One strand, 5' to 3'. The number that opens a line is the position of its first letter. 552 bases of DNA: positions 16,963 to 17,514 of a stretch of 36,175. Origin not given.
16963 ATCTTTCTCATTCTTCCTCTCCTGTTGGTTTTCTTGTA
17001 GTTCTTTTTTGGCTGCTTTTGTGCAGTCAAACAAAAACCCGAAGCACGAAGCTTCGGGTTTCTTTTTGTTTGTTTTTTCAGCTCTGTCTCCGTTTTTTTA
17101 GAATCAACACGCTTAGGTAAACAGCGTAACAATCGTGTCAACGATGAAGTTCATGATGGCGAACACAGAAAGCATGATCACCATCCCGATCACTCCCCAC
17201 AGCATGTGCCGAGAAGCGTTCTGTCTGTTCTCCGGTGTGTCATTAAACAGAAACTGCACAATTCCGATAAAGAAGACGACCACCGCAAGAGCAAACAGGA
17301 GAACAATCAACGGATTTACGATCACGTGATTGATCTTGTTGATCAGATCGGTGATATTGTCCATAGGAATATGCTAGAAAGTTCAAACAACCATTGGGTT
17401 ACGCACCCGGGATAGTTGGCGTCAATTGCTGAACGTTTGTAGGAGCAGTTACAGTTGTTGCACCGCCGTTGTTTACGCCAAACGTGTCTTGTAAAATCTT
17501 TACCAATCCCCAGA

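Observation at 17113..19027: Tandem array of five divergent paralogous small two-transmembrane proteins (pilin-like, VirB2/TrbC topology)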

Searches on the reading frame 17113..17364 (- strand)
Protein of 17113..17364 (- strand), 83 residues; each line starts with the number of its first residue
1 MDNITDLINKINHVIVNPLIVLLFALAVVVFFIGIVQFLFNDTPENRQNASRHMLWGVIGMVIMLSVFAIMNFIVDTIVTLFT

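Call 3: search_protein_families(library=pfam, proteins=[window:17113-17364:-], max_evalue=1)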
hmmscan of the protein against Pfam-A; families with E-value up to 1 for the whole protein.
window:17113-17364:- (83 aa): 10 families
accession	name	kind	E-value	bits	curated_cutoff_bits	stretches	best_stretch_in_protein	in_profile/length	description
PF18895.5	T4SS_pilin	-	1.3e-10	41.7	26.6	1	2-74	3-71/71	Type IV secretion system pilin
PF16962.11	ABC_export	-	0.011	14.6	29.7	1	5-71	10-83/531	Putative ABC exporter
PF13301.11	DUF4079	-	0.02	15.6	31.4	1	20-74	54-105/141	Protein of unknown function (DUF4079)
PF11190.13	DUF2976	-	0.041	14.2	28.2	1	4-67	12-77/87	Protein of unknown function (DUF2976)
PF04515.18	Choline_transpo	-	0.11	12.2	26.9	1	5-70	32-105/326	Plasma-membrane choline transporter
PF04547.17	Anoctamin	-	0.18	11.1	28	1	14-83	120-188/460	Calcium-activated chloride channel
PF15879.10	MWFE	-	0.19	12.5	27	0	18-52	7-41/55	NADH-ubiquinone oxidoreductase MWFE subunit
PF00482.28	T2SSF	-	0.41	11.1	25.2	0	9-36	96-123/125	Type II secretion system (T2SS), protein F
PF20563.3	DUF6773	-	0.61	10.4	27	1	16-78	85-147/163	Family of unknown function (DUF6773)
PF20153.4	DUF6535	-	0.86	9.9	23.9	1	18-41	154-177/177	Family of unknown function (DUF6535)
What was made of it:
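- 17113..17364 (-): Pilin type C, last gene: 83 aa, leaderless bare helical hairpin with a conserved N-P motif before helix 1. PF18895 41.7 bits (call 3).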

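Call 42: search_solved_structures(query=A6, max_evalue=10, show_alignments=1)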
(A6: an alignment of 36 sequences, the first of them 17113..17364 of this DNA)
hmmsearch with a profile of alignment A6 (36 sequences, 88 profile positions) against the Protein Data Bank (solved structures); distinct sequences matched with E-value up to 10: 3.
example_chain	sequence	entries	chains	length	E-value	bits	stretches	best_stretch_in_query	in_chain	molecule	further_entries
8itf_R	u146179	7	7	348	1.4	11.9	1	53-83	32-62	Trace amine-associated receptor 9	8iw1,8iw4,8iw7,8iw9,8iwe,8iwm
6q1f_J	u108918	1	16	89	1.5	11.8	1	39-64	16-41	Small capsomere-interacting protein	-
8ug6_A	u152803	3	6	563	4.7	10.3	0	14-34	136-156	Proton channel OTOP2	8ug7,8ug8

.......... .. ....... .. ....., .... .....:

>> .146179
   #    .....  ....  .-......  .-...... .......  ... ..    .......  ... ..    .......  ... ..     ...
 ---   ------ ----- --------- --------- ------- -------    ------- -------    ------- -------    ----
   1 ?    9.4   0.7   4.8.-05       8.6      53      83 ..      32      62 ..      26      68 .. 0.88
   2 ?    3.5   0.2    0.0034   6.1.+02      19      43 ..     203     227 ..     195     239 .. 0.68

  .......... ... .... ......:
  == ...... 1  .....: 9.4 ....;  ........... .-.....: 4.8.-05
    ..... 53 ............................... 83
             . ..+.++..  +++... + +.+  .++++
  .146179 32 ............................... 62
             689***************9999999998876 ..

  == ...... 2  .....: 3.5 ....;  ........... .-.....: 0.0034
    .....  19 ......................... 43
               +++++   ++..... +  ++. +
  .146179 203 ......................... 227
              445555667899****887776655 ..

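Call 47: find_homologous_proteins(query=A6, max_evalue=1e-8)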
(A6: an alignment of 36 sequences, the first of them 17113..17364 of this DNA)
Query A6 (36 sequences) (83 aa, profile of the alignment): 1670 proteins with E <= 1e-8 among 8000 candidates; the best 120 are listed.
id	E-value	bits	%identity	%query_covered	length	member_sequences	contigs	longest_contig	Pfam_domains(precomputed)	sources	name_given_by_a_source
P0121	9.3e-34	133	45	93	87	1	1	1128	PF18895.6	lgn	-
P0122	9.9e-34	133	48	94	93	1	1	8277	PF18895.6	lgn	-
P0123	6.0e-33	130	51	93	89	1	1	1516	PF18895.6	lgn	-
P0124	1.1e-32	129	45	90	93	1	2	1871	PF18895.6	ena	-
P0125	1.8e-32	129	45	92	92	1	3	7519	PF18895.6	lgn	-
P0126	2.3e-32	128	51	94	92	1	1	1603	-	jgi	jgi:lysylphosphatidylglycerol synthetase-like protein (DUF2156 family)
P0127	2.4e-32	128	49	92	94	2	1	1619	PF18895.6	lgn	-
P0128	2.8e-32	128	52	94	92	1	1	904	-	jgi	jgi:lysylphosphatidylglycerol synthetase-like protein (DUF2156 family)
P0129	3.1e-32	128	45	93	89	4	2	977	PF18895.6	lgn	-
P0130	3.4e-32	128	47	93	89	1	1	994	PF18895.6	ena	-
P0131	3.5e-32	128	46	90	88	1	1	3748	PF18895.6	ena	-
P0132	3.9e-32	128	46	90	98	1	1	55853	PF18895.6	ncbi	-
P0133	3.9e-32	128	49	90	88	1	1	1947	PF18895.6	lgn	-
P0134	5.1e-32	127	43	90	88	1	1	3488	PF18895.6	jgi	jgi:hypothetical protein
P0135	7.3e-32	127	49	94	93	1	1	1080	PF18895.6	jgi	jgi:uncharacterized membrane protein YidH (DUF202 family)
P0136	8.7e-32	126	56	89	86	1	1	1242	PF18895.6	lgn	-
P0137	9.7e-32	126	40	89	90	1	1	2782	PF18895.6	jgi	jgi:hypothetical protein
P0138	9.7e-32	126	51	92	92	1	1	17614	PF18895.6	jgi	-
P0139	1.0e-31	126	50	93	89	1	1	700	PF18895.6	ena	-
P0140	1.2e-31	126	47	90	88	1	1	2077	PF18895.6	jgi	jgi:ABC-type phosphate transport system permease subunit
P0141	1.2e-31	126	48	87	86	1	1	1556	PF18895.6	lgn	-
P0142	1.3e-31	126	42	90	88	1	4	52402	PF18895.6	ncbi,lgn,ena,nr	ncbi:MAG: hypothetical protein EXS69_00100 [Candidatus Zambryskibacteria bacterium]|nr:hypothetical 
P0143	1.4e-31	126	47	90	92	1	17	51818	-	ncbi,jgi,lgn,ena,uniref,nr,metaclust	ncbi:MAG: hypothetical protein A2653_02880 [Candidatus Zambryskibacteria bacterium RIFCSPHIGHO2_01_F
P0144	1.4e-31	126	41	90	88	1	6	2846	PF18895.6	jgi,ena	-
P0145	1.5e-31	126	54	93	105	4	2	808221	-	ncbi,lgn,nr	ncbi:hypothetical protein IPF86_03120 [Candidatus Nomurabacteria bacterium]|nr:MAG: hypothetical pro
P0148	1.6e-31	126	44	92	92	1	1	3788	PF18895.6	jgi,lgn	-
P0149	1.6e-31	126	43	89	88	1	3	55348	PF18895.6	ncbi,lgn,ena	ncbi:MAG: hypothetical protein AAB641_00970 [Patescibacteria group bacterium]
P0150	1.7e-31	126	45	90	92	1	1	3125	PF18895.6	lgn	-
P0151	1.7e-31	126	42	93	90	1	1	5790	PF18895.6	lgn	-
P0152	1.9e-31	125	45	90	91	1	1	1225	PF18895.6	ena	-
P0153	1.9e-31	125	41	90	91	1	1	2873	PF18895.6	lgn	-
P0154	2.1e-31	125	43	90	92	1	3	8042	PF18895.6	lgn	-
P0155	2.1e-31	125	46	90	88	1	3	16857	PF18895.6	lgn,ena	-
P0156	2.1e-31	125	45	90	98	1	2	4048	PF18895.6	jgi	jgi:uncharacterized membrane protein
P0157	2.3e-31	125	45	90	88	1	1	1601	PF18895.6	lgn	-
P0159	2.4e-31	125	44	92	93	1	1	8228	PF18895.6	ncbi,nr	ncbi:hypothetical protein KW797_00930 [Candidatus Parcubacteria bacterium]|nr:hypothetical protein [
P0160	2.4e-31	125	47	89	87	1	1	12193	PF18895.6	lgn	-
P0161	2.4e-31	125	44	89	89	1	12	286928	PF18895.6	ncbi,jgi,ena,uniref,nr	ncbi:MAG: hypothetical protein A2758_01920 [Candidatus Zambryskibacteria bacterium RIFCSPHIGHO2_01_F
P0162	2.5e-31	125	41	93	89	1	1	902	PF18895.6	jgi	-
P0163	2.6e-31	125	45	89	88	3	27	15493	PF18895.6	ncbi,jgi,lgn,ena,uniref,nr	ncbi:MAG: hypothetical protein A3G05_00980 [Candidatus Zambryskibacteria bacterium RIFCSPLOWO2_12_FU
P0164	2.6e-31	125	43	90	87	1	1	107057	PF18895.6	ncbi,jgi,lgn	-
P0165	2.8e-31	125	48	92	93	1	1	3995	PF18895.6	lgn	-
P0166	2.9e-31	125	53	94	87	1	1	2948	PF18895.6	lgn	-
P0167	3.0e-31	125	48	89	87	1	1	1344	PF18895.6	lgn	-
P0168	3.2e-31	125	54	88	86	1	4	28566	PF18895.6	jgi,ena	-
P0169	3.4e-31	125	44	92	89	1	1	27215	PF18895.6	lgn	-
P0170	3.4e-31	125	41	93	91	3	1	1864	PF18895.6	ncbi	-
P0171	3.5e-31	125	46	90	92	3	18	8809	PF18895.6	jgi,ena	-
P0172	3.5e-31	125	49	92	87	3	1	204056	PF18895.6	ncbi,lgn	-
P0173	3.5e-31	125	49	89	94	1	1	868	PF18895.6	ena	-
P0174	3.7e-31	124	41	89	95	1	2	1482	PF18895.6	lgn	-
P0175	3.8e-31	124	43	89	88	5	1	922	PF18895.6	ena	-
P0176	3.9e-31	124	42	90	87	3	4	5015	PF18895.6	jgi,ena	-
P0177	4.1e-31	124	45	90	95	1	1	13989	PF18895.6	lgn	-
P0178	4.2e-31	124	46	86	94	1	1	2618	PF18895.6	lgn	-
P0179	4.4e-31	124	43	90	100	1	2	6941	PF18895.6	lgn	-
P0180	4.4e-31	124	45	90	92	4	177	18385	PF18895.6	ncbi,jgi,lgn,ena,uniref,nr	ncbi:MAG: hypothetical protein A2544_01380 [Candidatus Zambryskibacteria bacterium RIFOXYD2_FULL_43_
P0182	4.8e-31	124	48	92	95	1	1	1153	PF18895.6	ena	-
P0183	5.1e-31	124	44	93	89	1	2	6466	PF18895.6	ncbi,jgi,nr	ncbi:MAG TPA: hypothetical protein VHF05_01305 [Candidatus Paceibacterota bacterium]|jgi:hypothetica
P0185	5.2e-31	124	45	88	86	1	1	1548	PF18895.6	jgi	-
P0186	5.3e-31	124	46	90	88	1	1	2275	PF18895.6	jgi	-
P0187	5.3e-31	124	45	89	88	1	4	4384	PF18895.6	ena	-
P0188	5.4e-31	124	42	90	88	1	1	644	PF18895.6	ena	-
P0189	5.5e-31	124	43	90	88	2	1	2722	PF18895.6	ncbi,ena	-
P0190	5.5e-31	124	41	89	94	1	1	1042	PF18895.6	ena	-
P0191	5.6e-31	124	42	90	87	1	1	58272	PF18895.6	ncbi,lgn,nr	ncbi:MAG: hypothetical protein Q8Q92_04370 [bacterium]|nr:hypothetical protein [bacterium]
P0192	5.6e-31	124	43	90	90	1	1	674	PF18895.6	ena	-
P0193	5.8e-31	124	43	86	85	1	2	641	PF18895.6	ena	-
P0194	5.9e-31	124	43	90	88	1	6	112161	PF18895.6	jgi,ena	-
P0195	6.0e-31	124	42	90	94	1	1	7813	PF18895.6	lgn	-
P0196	6.2e-31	124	53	92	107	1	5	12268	PF18895.6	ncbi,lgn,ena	-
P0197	6.8e-31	124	40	87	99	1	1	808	PF18895.6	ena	-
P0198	6.8e-31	124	44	89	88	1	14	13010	PF18895.6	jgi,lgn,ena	-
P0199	7.0e-31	124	44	89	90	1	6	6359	PF18895.6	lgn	-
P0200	7.1e-31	124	45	90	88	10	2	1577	PF18895.6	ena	-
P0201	7.6e-31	123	42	92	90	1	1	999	PF18895.6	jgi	jgi:type VI protein secretion system component VasK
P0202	7.8e-31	123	42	90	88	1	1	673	PF18895.6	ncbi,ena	-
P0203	7.9e-31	123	39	90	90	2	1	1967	PF18895.6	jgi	jgi:hypothetical protein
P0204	7.9e-31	123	46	93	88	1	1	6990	PF18895.6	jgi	jgi:hypothetical protein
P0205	8.1e-31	123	51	92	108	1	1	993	PF18895.6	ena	-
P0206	8.2e-31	123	49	86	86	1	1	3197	PF18895.6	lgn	-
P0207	8.6e-31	123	51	92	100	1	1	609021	PF18895.6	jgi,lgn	-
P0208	8.7e-31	123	44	92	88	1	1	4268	PF18895.6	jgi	jgi:hypothetical protein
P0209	9.0e-31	123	43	90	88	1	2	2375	PF18895.6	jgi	jgi:ABC-type phosphate transport system permease subunit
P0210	9.1e-31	123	43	90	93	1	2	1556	PF18895.6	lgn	-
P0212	9.5e-31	123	39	90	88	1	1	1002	PF18895.6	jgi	jgi:uncharacterized membrane protein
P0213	9.6e-31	123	42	90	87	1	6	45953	PF18895.6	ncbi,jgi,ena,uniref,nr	ncbi:MAG: hypothetical protein COX06_00505 [Candidatus Zambryskibacteria bacterium CG22_combo_CG10-1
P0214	9.9e-31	123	45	90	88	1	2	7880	PF18895.6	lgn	-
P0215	1.0e-30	123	51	92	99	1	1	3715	PF18895.6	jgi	jgi:uncharacterized membrane protein YidH (DUF202 family)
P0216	1.0e-30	123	50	93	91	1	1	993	PF18895.6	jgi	-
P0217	1.0e-30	123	46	90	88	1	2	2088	PF18895.6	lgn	-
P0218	1.0e-30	123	45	93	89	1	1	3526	PF18895.6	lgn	-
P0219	1.0e-30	123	57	90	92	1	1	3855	PF18895.6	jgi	-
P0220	1.1e-30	123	56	86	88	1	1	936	PF18895.6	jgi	jgi:hypothetical protein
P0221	1.1e-30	123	42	90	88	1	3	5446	PF18895.6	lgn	-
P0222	1.1e-30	123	43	90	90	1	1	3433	PF18895.6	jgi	jgi:hypothetical protein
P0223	1.1e-30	123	43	90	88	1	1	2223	PF18895.6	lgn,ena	-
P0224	1.1e-30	123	49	92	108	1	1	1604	PF18895.6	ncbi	-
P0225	1.1e-30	123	43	90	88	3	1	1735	PF18895.6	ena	-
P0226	1.1e-30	123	45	90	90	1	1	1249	PF18895.6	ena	-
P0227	1.2e-30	123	47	93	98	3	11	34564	PF18895.6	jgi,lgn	jgi:uncharacterized membrane protein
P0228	1.2e-30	123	47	90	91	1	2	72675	PF18895.6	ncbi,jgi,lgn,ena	-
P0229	1.2e-30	123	53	92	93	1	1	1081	PF18895.6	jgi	jgi:hypothetical protein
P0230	1.2e-30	123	43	90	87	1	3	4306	PF18895.6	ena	-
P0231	1.3e-30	123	41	89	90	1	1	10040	PF18895.6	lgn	-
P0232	1.3e-30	123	45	90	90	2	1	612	PF18895.6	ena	-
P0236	1.3e-30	123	42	92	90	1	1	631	PF18895.6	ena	-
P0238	1.4e-30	123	45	90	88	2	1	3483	PF18895.6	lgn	-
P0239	1.4e-30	123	44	89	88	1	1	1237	PF18895.6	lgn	-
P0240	1.4e-30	123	45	90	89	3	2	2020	PF18895.6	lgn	-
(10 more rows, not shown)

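Call 60: predict_structure(alignment_id=A8)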
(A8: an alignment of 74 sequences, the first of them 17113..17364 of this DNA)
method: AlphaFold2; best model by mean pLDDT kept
length: 83 residues; sequences in the alignment: 74
mean_pLDDT: 86.3   pTM: 0.62
mean pLDDT of the five models: 86.3, 84.9, 84.8, 84.0, 80.1
residues with pLDDT >= 90: 39; 70-90: 38; 50-70: 6; < 50: 0
segments of 3 or more residues with pLDDT < 50: none
pLDDT, mean of each block of 10 residues (from residue 1): 78 89 94 90 83 93 92 80 56
secondary structure, 60 per line:
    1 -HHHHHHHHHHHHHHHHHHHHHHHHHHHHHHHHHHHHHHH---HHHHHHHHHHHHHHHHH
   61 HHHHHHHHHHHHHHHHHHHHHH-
elements in order: H2-40 H44-82
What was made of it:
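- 17113..17364 (-): AF2 pLDDT 86.3 with helices 2-40 and 44-82 (call 60).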

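Call 62: search_protein_families(library=ncbifam, proteins=[window:17113-17364:-], max_evalue=0.01)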
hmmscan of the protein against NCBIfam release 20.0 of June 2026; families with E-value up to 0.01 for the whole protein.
window:17113-17364:- (83 aa): 4 families
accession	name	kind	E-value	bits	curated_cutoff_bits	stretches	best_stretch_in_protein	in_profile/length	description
NF045849.1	ICE_MMCAP2_0565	equivalog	4.1e-11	42.4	40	1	3-78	4-80/80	Mbov_0395 family pilin-like conjugal transfer protein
NF033883.1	conj_TraQ_IncI1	equivalog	0.0023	17.8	80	1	7-68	5-66/175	conjugal transfer protein TraQ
TIGR03943.1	TIGR03943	equivalog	0.0076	15.6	88.8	1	10-75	4-72/221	TIGR03943 family putative permease subunit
NF045848.1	MMCAP2_0566_fam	domain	0.0084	15.4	90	1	24-82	66-127/322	MMCAP2_0566 family conjugal transfer protein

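Call 67: search_protein_families(library=ncbifam, alignment_id=A6, max_evalue=0.001)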
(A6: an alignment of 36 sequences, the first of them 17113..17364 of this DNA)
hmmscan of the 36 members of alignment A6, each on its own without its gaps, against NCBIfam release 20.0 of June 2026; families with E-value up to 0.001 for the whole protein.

A. member 1, window:17113-17364:- (83 aa): 1 family
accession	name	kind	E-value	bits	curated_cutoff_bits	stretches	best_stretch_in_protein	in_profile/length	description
NF045849.1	ICE_MMCAP2_0565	equivalog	4.1e-11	42.4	40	1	3-78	4-80/80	Mbov_0395 family pilin-like conjugal transfer protein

B. families by the number of members that match (of 36 scanned): 3 families
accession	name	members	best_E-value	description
NF045849.1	ICE_MMCAP2_0565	35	4.1e-11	Mbov_0395 family pilin-like conjugal transfer protein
TIGR03943.1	TIGR03943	2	0.00051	TIGR03943 family putative permease subunit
NF007395.0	PRK09921.1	1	0.00025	D-serine transporter DsdX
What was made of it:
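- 17113..17364 (-): NCBIfam NF045849 'Mbov_0395 family pilin-like conjugal transfer protein' 42.4 bits against cutoff 40 (call 62); 35 of 36 orthologues also match it (call 67).
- Closest known: Mbov_0395 / MMCAP2_0565 pilin-like conjugal transfer protein of Mycoplasma ICEs. Same: Window type C scores 42.4 bits against a cutoff of 40 over the full model, and 35 of 36 orthologues match (calls 62, 67).
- Type C is above the cutoff of a Mycoplasma ICE pilin-like NCBIfam (calls 62, 67).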

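Call 68: list_cluster_members(proteins=[P0161, P0163, P0180, P0143, P0213, P0142, P0016, P0017, P0145, P0071])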
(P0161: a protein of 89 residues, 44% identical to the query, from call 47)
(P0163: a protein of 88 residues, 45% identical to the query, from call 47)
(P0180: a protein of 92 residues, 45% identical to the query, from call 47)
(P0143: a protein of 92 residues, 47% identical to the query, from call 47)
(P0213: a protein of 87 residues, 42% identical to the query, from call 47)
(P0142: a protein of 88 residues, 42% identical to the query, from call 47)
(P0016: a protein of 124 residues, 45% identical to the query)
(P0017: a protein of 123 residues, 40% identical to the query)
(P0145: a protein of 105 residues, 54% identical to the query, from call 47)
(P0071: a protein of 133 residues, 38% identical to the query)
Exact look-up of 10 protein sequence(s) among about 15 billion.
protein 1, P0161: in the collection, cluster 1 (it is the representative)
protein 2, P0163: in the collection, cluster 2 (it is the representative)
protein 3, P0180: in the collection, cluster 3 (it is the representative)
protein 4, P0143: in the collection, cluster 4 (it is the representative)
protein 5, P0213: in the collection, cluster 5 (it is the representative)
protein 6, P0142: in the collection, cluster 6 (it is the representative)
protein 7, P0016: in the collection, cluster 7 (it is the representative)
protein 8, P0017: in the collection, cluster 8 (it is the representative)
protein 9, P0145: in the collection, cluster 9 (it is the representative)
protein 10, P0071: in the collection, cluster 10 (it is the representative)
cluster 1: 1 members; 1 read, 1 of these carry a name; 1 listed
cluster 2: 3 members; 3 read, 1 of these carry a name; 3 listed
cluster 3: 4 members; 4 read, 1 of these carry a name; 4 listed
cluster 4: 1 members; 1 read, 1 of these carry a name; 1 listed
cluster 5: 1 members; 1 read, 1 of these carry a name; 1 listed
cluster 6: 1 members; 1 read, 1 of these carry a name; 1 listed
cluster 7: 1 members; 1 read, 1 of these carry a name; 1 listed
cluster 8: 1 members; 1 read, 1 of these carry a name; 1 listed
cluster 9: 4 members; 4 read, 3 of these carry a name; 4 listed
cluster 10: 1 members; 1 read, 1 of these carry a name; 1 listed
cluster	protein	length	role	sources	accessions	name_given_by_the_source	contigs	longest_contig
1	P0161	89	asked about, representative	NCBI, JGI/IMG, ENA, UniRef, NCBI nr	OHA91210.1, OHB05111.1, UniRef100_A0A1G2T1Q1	MAG: hypothetical protein A2758_01920 [Candidatus Zambryskibacteria bacterium ... | Uncharacterized protein n=2 Tax=Candidatus Zambryskiibacteriota TaxID=1817925 ...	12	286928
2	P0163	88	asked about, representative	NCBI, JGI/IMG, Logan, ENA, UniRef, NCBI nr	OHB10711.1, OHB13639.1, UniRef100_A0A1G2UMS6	MAG: hypothetical protein A3G05_00980 [Candidatus Zambryskibacteria bacterium ... | Uncharacterized protein n=2 Tax=Candidatus Zambryskiibacteriota TaxID=1817925 ... | MAG: hypothetical protein A3H60_00855 [Candidatus Zambryskibacteria bacterium ...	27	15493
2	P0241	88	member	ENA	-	-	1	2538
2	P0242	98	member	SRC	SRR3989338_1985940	-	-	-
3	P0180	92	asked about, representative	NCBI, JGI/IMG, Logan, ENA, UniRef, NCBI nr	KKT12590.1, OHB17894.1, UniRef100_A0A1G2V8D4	MAG: hypothetical protein A2544_01380 [Candidatus Zambryskibacteria bacterium ... | Uncharacterized protein n=1 Tax=Candidatus Zambryskibacteria bacterium ... | MAG: hypothetical protein UV94_C0043G0007 [Parcubacteria group bacterium ...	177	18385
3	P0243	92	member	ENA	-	-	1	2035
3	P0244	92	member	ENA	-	-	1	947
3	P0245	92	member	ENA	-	-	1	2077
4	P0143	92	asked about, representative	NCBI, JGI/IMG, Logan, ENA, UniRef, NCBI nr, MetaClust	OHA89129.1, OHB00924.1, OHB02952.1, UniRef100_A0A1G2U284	MAG: hypothetical protein A2653_02880 [Candidatus Zambryskibacteria bacterium ... | Uncharacterized protein n=1 Tax=Candidatus Zambryskibacteria bacterium ... | \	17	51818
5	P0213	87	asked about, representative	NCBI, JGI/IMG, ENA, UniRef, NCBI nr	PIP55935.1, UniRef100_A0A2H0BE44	MAG: hypothetical protein COX06_00505 [Candidatus Zambryskibacteria bacterium ... | Uncharacterized protein n=1 Tax=Candidatus Zambryskibacteria bacterium ...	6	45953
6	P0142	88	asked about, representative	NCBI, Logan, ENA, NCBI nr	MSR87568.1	MAG: hypothetical protein EXS69_00100 [Candidatus Zambryskibacteria bacterium] | hypothetical protein [Candidatus Zambryskibacteria bacterium]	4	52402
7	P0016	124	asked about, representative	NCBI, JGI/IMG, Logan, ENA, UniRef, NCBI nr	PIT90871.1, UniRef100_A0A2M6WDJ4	hypothetical protein COU17_03425 [Candidatus Kaiserbacteria bacterium ... | TrbC/VIRB2 family protein n=1 Tax=Candidatus Kaiserbacteria bacterium ... | MAG: hypothetical protein COU17_03425 [Candidatus Kaiserbacteria bacterium ...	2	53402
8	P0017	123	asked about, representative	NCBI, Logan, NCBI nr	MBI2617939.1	hypothetical protein HYW58_00580 [Candidatus Kaiserbacteria bacterium] | hypothetical protein [Candidatus Kaiserbacteria bacterium]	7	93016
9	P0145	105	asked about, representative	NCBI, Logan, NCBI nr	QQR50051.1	hypothetical protein IPF86_03120 [Candidatus Nomurabacteria bacterium] | MAG: hypothetical protein IPF86_03120 [Candidatus Nomurabacteria bacterium]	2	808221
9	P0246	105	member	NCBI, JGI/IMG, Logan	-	uncharacterized membrane protein YidH (DUF202 family)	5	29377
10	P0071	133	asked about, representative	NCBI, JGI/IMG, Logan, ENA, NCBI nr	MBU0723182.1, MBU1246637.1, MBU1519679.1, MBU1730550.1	pilin [Patescibacteria group bacterium]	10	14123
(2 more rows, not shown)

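Call 72: search_dna_similar(query=window:17113-17364:-, collection=plasmids, mode=protein, max_evalue=1, max_rows=15)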
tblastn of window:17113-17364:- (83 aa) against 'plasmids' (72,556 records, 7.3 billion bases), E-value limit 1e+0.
No match.
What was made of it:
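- Tried and rejected: tblastn of type C against 72,556 plasmids found no match (call 72).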
